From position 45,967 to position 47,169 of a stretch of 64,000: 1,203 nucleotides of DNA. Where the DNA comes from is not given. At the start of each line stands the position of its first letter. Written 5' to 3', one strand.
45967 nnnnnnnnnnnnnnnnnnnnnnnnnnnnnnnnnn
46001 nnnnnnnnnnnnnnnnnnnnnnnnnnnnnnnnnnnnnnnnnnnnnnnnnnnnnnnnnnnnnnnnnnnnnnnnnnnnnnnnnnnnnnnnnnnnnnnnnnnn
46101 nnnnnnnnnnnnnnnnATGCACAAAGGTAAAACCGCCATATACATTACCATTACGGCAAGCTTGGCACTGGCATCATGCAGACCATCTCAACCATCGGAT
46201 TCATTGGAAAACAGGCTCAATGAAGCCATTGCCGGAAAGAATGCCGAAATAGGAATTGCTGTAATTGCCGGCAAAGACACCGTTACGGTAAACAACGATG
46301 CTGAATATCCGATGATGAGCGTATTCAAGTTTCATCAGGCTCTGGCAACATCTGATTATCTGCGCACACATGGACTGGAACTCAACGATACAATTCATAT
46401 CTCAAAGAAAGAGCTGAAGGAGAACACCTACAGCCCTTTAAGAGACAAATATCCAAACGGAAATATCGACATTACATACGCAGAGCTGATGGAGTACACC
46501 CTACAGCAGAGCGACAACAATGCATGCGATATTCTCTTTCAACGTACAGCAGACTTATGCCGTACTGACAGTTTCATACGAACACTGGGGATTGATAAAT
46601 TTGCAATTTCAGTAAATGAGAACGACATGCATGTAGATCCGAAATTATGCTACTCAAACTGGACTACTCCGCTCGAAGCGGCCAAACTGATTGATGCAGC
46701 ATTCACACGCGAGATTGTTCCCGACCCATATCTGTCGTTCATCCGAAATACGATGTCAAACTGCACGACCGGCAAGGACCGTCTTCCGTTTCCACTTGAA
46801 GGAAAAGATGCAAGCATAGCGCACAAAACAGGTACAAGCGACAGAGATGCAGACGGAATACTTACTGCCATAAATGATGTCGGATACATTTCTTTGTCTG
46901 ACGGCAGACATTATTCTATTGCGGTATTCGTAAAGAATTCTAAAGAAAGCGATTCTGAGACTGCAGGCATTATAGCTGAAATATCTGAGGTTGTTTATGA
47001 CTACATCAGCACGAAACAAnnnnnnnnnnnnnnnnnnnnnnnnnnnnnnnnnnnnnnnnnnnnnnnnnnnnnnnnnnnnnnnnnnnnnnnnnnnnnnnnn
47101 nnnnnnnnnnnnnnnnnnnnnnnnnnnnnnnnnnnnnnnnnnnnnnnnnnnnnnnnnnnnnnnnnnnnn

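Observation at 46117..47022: Chromosomal CfxA/CepA-like class A beta-lactamase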

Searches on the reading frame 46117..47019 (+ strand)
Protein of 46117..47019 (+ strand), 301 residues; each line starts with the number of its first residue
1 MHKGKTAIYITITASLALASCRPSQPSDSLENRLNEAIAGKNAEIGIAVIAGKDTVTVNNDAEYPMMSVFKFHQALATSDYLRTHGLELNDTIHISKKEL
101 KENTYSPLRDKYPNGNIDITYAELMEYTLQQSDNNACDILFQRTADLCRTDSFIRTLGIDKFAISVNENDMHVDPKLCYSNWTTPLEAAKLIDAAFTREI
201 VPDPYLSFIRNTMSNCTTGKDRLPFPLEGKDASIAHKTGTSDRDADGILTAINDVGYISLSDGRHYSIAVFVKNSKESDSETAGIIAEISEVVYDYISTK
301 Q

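Call 3: search_protein_families(library=ncbifam, proteins=[window:46117-47019:+], max_evalue=0.001)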
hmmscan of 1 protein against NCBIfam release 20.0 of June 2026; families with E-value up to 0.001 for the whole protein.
window:46117-47019:+ (301 aa): 87 families (the best 25 are shown)
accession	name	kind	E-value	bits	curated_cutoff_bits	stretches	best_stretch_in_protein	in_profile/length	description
NF012099.1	SubclassA2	equivalog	2.1e-97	325.5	320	1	30-299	2-272/275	class A beta-lactamase, subclass A2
NF033102.1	bla_CepA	exception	1.3e-92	310.1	660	1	27-298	24-296/300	CepA family extended-spectrum class A beta-lactamase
NF033103.1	bla_class_A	equivalog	4.2e-72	242.4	200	1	34-296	2-256/257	class A beta-lactamase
NF045651.1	blaMUN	exception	1.3e-68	231.6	640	1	29-297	21-288/290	MUN family extended-spectrum class A beta-lactamase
NF033100.1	bla_CfxA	exception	3.8e-68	229.9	625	1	27-296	41-313/319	CfxA family broad-spectrum class A beta-lactamase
NF033098.1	bla_CblA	exception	5.5e-68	229.2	625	1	12-296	8-294/296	CblA family class A beta-lactamase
NF000298.2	blaTLA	exception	1.7e-66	224.4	640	1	24-298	30-305/309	TLA family extended-spectrum class A beta-lactamase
NF000447.2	bla-A_Chryseo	exception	1.1e-65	221.8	510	1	23-297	15-290/292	CGA/CIA family class A beta-lactamase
NF040467.1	blaRAA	exception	3.5e-56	190.4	590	1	29-297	21-288/290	RAA family extended-spectrum beta-lactamase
NF000511.2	blaCME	exception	1.6e-55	188.4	600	1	26-300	19-296/299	CME family extended-spectrum class A beta-lactamase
NF041445.1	blaRATA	exception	4.7e-53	180.2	660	1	11-299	8-301/302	RATA family class A beta-lactamase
NF000446.2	blaCIA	exception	1.3e-49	168.8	640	1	26-296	18-289/292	CIA family extended-spectrum class A beta-lactamase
NF000390.2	blaVEB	exception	1.5e-47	162.1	670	1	26-297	24-296/299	VEB family extended-spectrum class A beta-lactamase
NF000389.2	blaPER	exception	7.8e-47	159.9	650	1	13-296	14-297/308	PER family extended-spectrum class A beta-lactamase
NF040609.1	blaRASA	exception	3e-43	148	600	1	15-297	15-292/295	RASA family extended-spectrum class A beta-lactamase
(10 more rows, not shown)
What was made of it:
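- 46117..47022 (+): bla: class A, subclass A2 beta-lactamase, 301 aa plus stop codon. NCBIfam NF012099 325.5 bits (cutoff 320) and NF033103 242 bits (cutoff 200), call 3.
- On Ambler class A serine beta-lactamase: 242.4 bits (call 3).
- On CepA family (NF033102): 310.1 bits (call 3).
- On CfxA family (NF033100): 229.9 bits (call 3).
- On CblA, MUN, TLA, VEB, PER and other named A2 allele families: All score 148-232 bits (call 3).
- Closest known: CepA-clade chromosomal cephalosporinases of Bacteroides. Same: Best-scoring named NCBIfam family (310 bits, call 3).
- Closest known: CfxA family. Different: NF033100 scores 230 bits against a cutoff of 625 (call 3).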

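Call 4: search_protein_families(library=pfam, proteins=[window:46117-47019:+], max_evalue=0.001)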
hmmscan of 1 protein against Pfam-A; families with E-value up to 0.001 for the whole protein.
window:46117-47019:+ (301 aa): 2 families
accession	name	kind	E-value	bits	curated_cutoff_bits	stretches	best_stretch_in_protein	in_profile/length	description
PF13354.11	Beta-lactamase2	-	5.7e-28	98.2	22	1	52-272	9-214/214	Beta-lactamase enzyme family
PF00144.29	Beta-lactamase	-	2.3e-05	24.2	27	1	46-148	18-123/329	Beta-lactamase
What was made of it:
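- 46117..47022 (+): Pfam PF13354, call 4.
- Family models: SubclassA2 325.5 bits (cutoff 320), class A 242 bits (cutoff 200) (call 3); PF13354 (call 4).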

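Call 5: search_solved_structures(query=window:46117-47019:+, show_alignments=3)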
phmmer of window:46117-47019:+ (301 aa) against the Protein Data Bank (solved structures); distinct sequences matched with E-value up to 0.001: 276 (the best 60 are shown).
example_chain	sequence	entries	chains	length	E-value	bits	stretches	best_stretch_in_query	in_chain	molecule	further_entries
6pq8_A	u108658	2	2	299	5.5e-63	216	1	9-297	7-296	Beta-lactamase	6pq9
5gs8_A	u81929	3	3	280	7.8e-63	215.5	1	26-297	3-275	Beta-lactamase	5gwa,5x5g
5tfq_A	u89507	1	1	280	1.3e-62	214.8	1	26-298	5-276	Beta-lactamase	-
6nvu_A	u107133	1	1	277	7e-62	212.4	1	27-297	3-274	Beta-lactamase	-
6nvt_A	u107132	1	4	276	7.1e-62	212.4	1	27-297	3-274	Beta-lactamase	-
6v4w_A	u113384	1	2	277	1.6e-54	188.2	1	27-295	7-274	Beta-lactamase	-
1e25_A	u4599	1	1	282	1.4e-43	152.3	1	30-296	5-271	EXTENDED-SPECTRUM BETA-LACTAMASE PER-1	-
4d2o_A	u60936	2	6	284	1.6e-42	148.9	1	27-296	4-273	PER-2 BETA-LACTAMASE | Beta-lactamase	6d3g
6dgu_B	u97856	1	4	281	2.8e-42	148.1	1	30-296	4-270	Beta-lactamase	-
8eo7_A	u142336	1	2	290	5.2e-19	71.8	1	28-296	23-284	beta-lactamase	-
8eo5_A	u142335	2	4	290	4.6e-18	68.6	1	28-296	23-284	LRA-5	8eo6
3p09_A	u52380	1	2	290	2e-11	46.8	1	24-280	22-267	Beta-lactamase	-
8iwv_A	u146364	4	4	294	3.5e-11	46.1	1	15-297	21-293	Beta-lactamase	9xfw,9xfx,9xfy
9vgv_A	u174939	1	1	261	2e-10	43.6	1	30-297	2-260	Beta-lactamase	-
5e2e_A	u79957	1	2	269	2.6e-10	43.2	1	29-294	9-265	Beta-lactamase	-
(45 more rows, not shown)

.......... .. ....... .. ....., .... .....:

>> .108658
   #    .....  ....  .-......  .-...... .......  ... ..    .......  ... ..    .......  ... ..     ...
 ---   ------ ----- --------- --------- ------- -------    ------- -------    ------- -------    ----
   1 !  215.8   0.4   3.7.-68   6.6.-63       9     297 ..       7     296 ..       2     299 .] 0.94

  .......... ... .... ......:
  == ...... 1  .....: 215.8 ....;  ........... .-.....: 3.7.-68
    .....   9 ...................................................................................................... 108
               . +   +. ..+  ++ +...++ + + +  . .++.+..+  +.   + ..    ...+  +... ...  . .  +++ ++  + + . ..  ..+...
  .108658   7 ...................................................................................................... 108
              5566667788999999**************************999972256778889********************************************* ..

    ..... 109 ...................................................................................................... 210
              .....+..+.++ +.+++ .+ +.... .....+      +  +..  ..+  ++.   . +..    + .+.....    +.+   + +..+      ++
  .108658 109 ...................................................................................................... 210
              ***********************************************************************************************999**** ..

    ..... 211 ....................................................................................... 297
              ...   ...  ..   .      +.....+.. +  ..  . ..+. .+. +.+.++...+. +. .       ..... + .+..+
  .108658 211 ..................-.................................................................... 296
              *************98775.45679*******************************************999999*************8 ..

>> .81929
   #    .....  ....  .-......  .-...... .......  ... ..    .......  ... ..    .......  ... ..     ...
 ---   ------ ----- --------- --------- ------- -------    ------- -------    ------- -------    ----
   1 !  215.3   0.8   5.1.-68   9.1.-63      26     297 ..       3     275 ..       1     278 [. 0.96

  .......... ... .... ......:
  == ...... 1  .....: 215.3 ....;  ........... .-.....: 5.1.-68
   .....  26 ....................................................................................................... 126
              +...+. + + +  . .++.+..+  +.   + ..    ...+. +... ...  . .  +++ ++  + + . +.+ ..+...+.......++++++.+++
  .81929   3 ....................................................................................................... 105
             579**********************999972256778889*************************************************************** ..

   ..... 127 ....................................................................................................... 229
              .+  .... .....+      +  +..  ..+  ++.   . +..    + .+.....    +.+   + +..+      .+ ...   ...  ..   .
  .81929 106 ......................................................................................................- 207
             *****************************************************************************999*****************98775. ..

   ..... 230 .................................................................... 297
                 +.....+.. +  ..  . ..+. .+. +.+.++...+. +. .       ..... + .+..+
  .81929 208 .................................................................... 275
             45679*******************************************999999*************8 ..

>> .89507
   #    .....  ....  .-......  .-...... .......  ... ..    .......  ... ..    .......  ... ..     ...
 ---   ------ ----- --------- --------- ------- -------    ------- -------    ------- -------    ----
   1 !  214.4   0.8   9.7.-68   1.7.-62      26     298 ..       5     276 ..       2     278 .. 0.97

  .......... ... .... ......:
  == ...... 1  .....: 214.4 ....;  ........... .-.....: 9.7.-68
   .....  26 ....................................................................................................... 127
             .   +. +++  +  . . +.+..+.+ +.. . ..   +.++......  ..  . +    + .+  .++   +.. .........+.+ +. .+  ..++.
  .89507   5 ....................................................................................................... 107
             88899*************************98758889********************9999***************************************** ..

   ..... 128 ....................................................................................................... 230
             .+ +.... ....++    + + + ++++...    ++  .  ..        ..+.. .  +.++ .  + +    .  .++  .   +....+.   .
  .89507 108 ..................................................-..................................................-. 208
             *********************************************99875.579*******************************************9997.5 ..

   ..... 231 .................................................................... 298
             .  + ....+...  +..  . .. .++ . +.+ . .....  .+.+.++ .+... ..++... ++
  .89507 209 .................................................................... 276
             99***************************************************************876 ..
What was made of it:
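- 46117..47022 (+): PDB matches to TLA-1, TLA-3 and PER, call 5.
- Checked: The match is far beyond chance: NCBIfam SubclassA2 E = 2e-97 (call 3), Pfam PF13354 E = 6e-28 (call 4), PDB TLA-1 E = 5.5e-63 (call 5).
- Full-length matches to solved A2 enzymes: TLA-1 5.5e-63, TLA-3, 5tfq, PER-1 1.4e-43 (call 5).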

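Call 6: find_homologous_proteins(query=window:46117-47019:+, max_evalue=1e-20)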
Query window:46117-47019:+ (301 aa): 4299 proteins with E <= 1e-20 among 5803 candidates; the best 120 are listed.
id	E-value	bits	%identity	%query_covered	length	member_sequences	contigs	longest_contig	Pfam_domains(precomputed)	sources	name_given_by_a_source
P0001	3.9e-193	658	98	100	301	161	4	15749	PF13354.13,PF00144.30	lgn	-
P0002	1.9e-169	580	88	100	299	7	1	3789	PF13354.13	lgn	-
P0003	6.6e-102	359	56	95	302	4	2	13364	PF13354.13,PF00144.30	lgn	-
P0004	2.4e-100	353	55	97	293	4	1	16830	PF13354.13,PF00144.30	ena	-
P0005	4.4e-100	353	55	97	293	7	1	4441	PF13354.13,PF00144.30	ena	-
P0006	7.4e-100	352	56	95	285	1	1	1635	PF13354.13,PF00144.30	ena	-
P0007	1.8e-99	351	55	96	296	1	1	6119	PF13354.13,PF00144.30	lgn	-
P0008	2.7e-99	350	55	97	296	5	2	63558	PF13354.13,PF00144.30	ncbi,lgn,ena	-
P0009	3.2e-99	350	57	96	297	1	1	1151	PF13354.13,PF00144.30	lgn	-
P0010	3.3e-99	350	57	98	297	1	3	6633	PF13354.13,PF00144.30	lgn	-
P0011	7.7e-99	349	59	90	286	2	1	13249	PF13354.13,PF00144.30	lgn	-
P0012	1.1e-98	348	57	96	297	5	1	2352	PF13354.13,PF00144.30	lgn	-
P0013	1.2e-98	348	57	96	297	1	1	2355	PF13354.13,PF00144.30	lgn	-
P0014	1.2e-98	348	57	96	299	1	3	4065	PF13354.13,PF00144.30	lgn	-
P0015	1.6e-98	347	57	96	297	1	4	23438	PF13354.13,PF00144.30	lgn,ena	-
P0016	2.0e-98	347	58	89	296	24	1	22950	PF13354.13,PF00144.30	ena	-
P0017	2.9e-98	347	57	96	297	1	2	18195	PF13354.13,PF00144.30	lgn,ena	-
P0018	3.4e-98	346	56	96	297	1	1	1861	PF13354.13,PF00144.30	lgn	-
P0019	5.3e-98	346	56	96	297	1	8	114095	PF13354.13,PF00144.30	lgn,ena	-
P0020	7.9e-98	345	56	96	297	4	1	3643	PF13354.13,PF00144.30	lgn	-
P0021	7.9e-98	345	56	96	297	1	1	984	PF13354.13,PF00144.30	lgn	-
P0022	3.0e-97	343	54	97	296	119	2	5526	PF13354.13,PF00144.30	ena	-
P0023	4.9e-97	343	54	98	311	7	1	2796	PF13354.13,PF00144.30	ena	-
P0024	1.4e-96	341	60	88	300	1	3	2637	PF13354.13,PF00144.30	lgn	-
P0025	2.5e-96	340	56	98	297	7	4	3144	PF13354.13,PF00144.30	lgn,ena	-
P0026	3.5e-96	340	56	90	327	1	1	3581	PF13354.13,PF00144.30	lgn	-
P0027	5.6e-96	339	58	90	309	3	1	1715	PF13354.13,PF00144.30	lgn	-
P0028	1.4e-95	338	58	90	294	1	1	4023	PF13354.13,PF00144.30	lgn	-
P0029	1.7e-95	338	59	89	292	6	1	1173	PF13354.13,PF00144.30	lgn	-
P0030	4.3e-95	336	53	99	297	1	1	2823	PF13354.13,PF00144.30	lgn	-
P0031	1.1e-94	335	56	98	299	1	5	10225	PF13354.13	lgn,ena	-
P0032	1.4e-94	335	54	95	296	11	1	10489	PF13354.13,PF00144.30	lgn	-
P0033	1.7e-94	334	58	90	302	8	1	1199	PF13354.13,PF00144.30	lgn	-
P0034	3.2e-94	333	53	96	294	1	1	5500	PF13354.13,PF00144.30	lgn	-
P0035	3.5e-94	333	55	91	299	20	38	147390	PF13354.13,PF00144.30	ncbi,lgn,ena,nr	ncbi:MAG TPA: class A beta-lactamase, subclass A2 [Candidatus Avirikenella pullistercoris]|nr:class 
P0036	9.0e-94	332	53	95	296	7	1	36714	PF13354.13,PF00144.30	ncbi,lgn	-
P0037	9.2e-94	332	56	90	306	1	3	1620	PF13354.13,PF00144.30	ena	-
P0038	1.5e-93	331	55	90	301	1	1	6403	PF13354.13,PF00144.30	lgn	-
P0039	1.8e-93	331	52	97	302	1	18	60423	PF13354.13,PF00144.30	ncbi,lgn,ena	-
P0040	2.1e-93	331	54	96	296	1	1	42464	PF13354.13,PF00144.30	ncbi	-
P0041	2.5e-93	330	55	90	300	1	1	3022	PF13354.13,PF00144.30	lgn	-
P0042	2.5e-93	330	58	90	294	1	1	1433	PF13354.13,PF00144.30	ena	-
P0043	2.8e-93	330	50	99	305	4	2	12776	PF13354.13,PF00144.30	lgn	-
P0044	4.1e-93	330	52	99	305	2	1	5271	PF13354.13,PF00144.30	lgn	-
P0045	5.3e-93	329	54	89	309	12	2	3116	PF13354.13,PF00144.30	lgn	-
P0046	5.6e-93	329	55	95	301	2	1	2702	PF13354.13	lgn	-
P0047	7.6e-93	329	54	97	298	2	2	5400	PF13354.13,PF00144.30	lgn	-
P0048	9.1e-93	329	54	95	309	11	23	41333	PF13354.13,PF00144.30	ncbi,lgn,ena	-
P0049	1.3e-92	328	55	89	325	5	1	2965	PF13354.13,PF00144.30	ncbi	-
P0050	1.5e-92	328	55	90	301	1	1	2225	PF13354.13,PF00144.30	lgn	-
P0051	1.9e-92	327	52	96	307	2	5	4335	PF13354.13,PF00144.30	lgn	-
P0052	2.2e-92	327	55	89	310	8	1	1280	PF13354.13,PF00144.30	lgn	-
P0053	3.7e-92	327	56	90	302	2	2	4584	PF13354.13,PF00144.30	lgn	-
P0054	4.4e-92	326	53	95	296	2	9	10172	PF13354.13,PF00144.30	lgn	-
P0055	6.3e-92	326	55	91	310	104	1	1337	PF13354.13,PF00144.30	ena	-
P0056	7.2e-92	326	54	92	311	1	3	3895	PF13354.13,PF00144.30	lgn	-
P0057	8.3e-92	325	52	97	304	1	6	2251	PF13354.13,PF00144.30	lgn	-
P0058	8.4e-92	325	54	99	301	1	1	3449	PF13354.13,PF00144.30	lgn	-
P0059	9.4e-92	325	56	90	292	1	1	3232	PF13354.13,PF00144.30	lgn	-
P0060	1.1e-91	325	53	95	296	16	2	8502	PF13354.13,PF00144.30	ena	-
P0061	1.5e-91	325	49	97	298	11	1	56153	PF13354.13,PF00144.30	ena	-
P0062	1.7e-91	324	53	96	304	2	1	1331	PF13354.13,PF00144.30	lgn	-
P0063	1.7e-91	324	52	92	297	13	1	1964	PF13354.13,PF00144.30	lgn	-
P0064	1.8e-91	324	57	90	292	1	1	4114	PF13354.13,PF00144.30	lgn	-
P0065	1.8e-91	324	54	89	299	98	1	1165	PF13354.13,PF00144.30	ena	-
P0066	1.9e-91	324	53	95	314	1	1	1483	PF13354.13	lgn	-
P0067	2.0e-91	324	53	96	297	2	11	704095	PF13354.13,PF00144.30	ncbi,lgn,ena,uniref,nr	ncbi:class A beta-lactamase, subclass A2 [uncultured Sanguibacteroides sp.]|uniref:class A beta-lact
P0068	2.6e-91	324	54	97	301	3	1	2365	PF13354.13,PF00144.30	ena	-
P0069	3.2e-91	324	52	97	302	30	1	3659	PF13354.13,PF00144.30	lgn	-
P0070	3.6e-91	323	54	90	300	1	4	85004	PF13354.13,PF00144.30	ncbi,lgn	ncbi:class A beta-lactamase, subclass A2 [Phocaeicola sp.]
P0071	3.7e-91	323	54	97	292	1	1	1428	PF13354.13,PF00144.30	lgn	-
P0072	4.1e-91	323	55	90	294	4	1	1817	PF13354.13,PF00144.30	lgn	-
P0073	4.2e-91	323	58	87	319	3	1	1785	PF13354.13,PF00144.30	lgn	-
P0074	4.5e-91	323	56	89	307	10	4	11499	PF13354.13,PF00144.30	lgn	-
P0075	4.5e-91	323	56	91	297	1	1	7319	PF13354.13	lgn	-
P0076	4.7e-91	323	52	98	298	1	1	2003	PF13354.13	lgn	-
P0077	4.9e-91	323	56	91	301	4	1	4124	PF13354.13,PF00144.30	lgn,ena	-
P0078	6.6e-91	322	53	96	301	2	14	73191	PF13354.13,PF00144.30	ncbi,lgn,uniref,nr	ncbi:class A beta-lactamase, subclass A2 [uncultured Parabacteroides sp.]|uniref:class A beta-lactam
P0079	8.2e-91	322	53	97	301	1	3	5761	PF13354.13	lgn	-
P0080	8.6e-91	322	53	97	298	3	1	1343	PF13354.13,PF00144.30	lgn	-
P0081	8.7e-91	322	52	96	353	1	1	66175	PF13354.13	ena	-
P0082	8.8e-91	322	56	90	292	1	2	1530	PF13354.13,PF00144.30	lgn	-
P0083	8.8e-91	322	53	97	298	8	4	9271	PF13354.13,PF00144.30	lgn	-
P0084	8.9e-91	322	56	90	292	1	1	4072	PF13354.13,PF00144.30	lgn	-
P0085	9.7e-91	322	56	90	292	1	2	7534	PF13354.13,PF00144.30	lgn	-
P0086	9.8e-91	322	55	92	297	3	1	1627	PF13354.13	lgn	-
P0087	1.1e-90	322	51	96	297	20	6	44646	PF13354.13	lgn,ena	-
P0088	1.2e-90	322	52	99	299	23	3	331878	PF13354.13,PF00144.30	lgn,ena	-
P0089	1.3e-90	321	54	97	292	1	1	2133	PF13354.13,PF00144.30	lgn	-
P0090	1.4e-90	321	49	97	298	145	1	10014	PF13354.13,PF00144.30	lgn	-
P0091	1.6e-90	321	56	90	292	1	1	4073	PF13354.13,PF00144.30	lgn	-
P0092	1.8e-90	321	52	95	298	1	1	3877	PF13354.13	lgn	-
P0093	2.2e-90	321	52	97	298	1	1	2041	PF13354.13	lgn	-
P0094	2.2e-90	321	54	90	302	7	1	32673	PF13354.13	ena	-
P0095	2.3e-90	321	56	90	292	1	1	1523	PF13354.13,PF00144.30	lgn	-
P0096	2.9e-90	320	54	89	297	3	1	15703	PF13354.13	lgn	-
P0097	3.0e-90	320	54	91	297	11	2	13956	PF13354.13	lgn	-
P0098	3.0e-90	320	56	90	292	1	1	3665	PF13354.13,PF00144.30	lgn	-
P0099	3.1e-90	320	54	97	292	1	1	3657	PF13354.13,PF00144.30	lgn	-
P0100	3.2e-90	320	56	90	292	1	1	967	PF13354.13,PF00144.30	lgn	-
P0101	3.4e-90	320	56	90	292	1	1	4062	PF13354.13,PF00144.30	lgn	-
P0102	3.6e-90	320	53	98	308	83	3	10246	PF13354.13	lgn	-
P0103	4.3e-90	320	56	90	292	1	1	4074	PF13354.13,PF00144.30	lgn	-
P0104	4.3e-90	320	56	90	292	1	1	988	PF13354.13,PF00144.30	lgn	-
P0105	4.7e-90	320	51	99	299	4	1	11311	PF13354.13,PF00144.30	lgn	-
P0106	4.7e-90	320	54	97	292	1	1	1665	PF13354.13,PF00144.30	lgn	-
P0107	4.7e-90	320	55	89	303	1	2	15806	PF13354.13,PF00144.30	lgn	-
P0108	4.7e-90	320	54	97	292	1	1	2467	PF13354.13,PF00144.30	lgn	-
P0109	4.7e-90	320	54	97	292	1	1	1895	PF13354.13,PF00144.30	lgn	-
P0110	4.9e-90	320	55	92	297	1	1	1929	PF13354.13,PF00144.30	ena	-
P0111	7.0e-90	319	53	96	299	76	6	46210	PF13354.13,PF00144.30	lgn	-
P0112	7.8e-90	319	52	99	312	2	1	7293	PF13354.13,PF00144.30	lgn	-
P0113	8.2e-90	319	56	90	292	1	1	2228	PF13354.13,PF00144.30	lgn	-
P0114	8.8e-90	319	52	95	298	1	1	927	PF13354.13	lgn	-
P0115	9.7e-90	319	53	95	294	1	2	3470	PF13354.13,PF00144.30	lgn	-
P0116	1.1e-89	318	54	94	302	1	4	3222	PF13354.13,PF00144.30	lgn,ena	-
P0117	1.1e-89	318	56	90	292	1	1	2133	PF13354.13,PF00144.30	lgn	-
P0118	1.2e-89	318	52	95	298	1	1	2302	PF13354.13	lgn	-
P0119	1.2e-89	318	54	97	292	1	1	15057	PF13354.13,PF00144.30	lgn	-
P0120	1.4e-89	318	55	91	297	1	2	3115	PF13354.13,PF00144.30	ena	-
